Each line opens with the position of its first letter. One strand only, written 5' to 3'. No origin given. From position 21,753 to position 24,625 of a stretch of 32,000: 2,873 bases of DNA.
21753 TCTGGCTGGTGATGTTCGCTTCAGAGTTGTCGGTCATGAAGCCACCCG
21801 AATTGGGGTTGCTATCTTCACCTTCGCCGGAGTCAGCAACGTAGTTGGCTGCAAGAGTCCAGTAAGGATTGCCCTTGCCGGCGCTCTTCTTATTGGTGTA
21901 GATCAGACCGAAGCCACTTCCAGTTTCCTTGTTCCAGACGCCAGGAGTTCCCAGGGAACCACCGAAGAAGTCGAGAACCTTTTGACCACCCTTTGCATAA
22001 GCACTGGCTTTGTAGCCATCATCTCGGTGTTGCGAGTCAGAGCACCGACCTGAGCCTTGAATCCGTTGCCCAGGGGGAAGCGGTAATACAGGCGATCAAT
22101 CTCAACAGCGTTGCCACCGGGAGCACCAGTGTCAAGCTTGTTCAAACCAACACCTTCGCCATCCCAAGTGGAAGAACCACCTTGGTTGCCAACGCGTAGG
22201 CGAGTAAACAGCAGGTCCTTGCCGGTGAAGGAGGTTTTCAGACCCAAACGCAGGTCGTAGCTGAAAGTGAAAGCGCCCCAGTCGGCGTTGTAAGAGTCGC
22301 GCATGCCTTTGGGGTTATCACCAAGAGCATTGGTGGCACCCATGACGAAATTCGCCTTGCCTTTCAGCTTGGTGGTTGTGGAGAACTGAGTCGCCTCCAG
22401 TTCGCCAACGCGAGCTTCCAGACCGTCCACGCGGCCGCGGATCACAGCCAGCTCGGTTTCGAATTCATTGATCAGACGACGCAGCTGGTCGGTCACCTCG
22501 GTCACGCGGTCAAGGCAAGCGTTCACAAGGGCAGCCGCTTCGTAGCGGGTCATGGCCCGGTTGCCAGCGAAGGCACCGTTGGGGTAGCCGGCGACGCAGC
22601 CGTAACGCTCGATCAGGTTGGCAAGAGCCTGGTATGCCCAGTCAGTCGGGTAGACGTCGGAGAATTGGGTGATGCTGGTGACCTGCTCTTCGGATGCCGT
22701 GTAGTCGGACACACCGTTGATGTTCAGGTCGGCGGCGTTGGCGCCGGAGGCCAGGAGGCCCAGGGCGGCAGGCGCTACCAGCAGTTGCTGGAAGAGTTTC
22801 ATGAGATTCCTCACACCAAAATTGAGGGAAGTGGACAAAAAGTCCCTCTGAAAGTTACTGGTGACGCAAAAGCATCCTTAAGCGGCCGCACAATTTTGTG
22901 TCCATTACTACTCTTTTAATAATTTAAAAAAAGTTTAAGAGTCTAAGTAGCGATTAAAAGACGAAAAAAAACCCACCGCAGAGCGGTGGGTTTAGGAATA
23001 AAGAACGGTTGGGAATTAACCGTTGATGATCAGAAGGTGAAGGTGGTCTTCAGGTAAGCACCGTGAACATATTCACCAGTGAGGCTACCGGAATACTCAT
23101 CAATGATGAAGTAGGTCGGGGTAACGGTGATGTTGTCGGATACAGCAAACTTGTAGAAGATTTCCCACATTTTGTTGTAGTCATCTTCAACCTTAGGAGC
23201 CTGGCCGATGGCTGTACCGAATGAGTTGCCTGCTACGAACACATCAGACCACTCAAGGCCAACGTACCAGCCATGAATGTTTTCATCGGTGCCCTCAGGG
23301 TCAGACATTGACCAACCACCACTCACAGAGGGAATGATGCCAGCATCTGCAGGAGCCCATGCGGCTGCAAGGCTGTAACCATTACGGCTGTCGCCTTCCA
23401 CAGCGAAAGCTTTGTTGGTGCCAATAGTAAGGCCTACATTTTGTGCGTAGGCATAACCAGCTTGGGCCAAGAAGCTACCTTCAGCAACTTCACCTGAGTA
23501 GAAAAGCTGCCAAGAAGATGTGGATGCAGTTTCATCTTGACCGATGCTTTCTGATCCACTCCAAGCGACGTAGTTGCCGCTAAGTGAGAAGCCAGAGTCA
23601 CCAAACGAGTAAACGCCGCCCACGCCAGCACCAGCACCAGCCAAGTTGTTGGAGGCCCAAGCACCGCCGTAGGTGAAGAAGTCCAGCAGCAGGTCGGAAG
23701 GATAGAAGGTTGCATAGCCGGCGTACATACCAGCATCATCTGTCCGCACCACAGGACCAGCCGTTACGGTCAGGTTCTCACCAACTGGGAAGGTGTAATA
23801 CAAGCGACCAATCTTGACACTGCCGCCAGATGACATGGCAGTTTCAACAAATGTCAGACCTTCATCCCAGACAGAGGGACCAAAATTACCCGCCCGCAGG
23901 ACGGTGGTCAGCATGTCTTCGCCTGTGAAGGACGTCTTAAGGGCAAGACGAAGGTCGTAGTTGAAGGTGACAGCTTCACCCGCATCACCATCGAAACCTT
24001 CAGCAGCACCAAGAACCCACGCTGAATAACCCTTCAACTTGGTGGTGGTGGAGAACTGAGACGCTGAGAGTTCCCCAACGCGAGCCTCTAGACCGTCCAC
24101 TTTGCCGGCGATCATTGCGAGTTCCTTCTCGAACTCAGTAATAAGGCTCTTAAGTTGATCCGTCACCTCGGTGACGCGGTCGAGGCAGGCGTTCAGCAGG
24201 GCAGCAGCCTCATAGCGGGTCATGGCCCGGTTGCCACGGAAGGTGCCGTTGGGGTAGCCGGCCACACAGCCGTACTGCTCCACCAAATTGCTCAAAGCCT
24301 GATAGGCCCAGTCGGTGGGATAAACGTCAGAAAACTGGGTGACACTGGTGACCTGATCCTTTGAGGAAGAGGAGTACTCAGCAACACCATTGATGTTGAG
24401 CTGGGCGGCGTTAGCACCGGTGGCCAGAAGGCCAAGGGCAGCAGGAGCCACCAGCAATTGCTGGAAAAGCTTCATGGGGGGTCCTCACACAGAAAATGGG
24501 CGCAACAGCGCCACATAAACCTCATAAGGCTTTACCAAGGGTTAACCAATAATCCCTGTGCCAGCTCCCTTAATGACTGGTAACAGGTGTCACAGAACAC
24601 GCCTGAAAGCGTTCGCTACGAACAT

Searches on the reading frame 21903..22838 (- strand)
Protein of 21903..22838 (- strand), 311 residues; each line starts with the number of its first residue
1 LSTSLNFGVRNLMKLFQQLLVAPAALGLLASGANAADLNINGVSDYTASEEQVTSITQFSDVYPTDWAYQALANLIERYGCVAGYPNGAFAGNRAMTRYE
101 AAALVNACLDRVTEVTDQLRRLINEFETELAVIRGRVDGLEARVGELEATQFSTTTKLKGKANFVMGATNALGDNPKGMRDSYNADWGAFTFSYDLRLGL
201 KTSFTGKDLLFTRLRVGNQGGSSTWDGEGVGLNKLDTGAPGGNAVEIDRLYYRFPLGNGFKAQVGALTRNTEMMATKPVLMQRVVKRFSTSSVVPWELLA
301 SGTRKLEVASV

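Call 7: search_protein_families(library=pfam, proteins=[window:21903-22838:-], max_evalue=0.01)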
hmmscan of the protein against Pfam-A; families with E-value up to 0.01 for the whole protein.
window:21903-22838:- (311 aa): 2 families
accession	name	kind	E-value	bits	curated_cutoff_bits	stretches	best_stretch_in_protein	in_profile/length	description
PF00395.25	SLH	-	4.3e-09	36.6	20.8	1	59-102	2-44/44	S-layer homology domain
PF04966.18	OprB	-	1.1e-08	35.4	22.9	1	119-265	7-138/372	Carbohydrate-selective porin, OprB family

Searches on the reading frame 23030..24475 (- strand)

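Call 7: search_protein_families(library=pfam, proteins=[window:23030-24475:-], max_evalue=0.01)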
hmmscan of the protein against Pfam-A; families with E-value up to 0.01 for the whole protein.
window:23030-24475:- (481 aa): 2 families
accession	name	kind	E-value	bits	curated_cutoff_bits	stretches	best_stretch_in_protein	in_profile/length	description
PF04966.18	OprB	-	4.7e-11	43.1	22.9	1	110-481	9-372/372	Carbohydrate-selective porin, OprB family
PF00395.25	SLH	-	8.9e-10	38.8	20.8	1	48-91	2-44/44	S-layer homology domain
